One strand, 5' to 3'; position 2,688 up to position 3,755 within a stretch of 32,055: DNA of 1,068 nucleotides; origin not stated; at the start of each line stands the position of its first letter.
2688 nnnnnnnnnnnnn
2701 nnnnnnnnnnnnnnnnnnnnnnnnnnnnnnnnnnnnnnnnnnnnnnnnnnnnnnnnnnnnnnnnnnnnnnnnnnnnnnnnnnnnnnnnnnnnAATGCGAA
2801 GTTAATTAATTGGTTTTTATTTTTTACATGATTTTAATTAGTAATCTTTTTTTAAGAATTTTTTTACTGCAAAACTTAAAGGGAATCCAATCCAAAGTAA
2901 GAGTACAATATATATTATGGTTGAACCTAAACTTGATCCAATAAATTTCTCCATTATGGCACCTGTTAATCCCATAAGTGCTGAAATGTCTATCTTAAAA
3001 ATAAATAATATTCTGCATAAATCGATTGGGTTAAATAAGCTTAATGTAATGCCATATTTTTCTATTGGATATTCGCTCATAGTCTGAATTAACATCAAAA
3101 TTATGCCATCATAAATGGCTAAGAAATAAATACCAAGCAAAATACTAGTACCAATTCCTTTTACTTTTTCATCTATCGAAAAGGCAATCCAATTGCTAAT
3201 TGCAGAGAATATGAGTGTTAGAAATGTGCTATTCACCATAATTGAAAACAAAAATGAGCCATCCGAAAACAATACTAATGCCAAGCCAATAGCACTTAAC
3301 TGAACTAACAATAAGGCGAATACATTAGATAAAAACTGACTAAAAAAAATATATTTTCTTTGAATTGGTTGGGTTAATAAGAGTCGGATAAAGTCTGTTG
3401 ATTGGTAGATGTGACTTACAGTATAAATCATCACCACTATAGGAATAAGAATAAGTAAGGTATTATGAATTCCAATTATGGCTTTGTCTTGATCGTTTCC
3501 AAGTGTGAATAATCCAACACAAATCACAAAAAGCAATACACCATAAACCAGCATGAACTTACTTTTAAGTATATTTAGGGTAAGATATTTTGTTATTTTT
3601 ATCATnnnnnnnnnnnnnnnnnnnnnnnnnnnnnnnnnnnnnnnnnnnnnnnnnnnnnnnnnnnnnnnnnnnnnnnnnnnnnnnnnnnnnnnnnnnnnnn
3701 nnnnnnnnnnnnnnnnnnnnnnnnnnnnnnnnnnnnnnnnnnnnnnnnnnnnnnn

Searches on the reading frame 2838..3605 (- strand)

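Call 5: search_protein_families(library=pfam, proteins=[window:2838-3605:-])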
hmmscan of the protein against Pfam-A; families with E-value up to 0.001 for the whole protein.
window:2838-3605:- (255 aa): 1 family
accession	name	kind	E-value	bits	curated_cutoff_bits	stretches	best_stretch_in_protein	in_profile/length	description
PF12679.13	ABC2_membrane_2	-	2.1e-05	24.4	27.2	1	73-254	99-282/283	ABC-2 family transporter protein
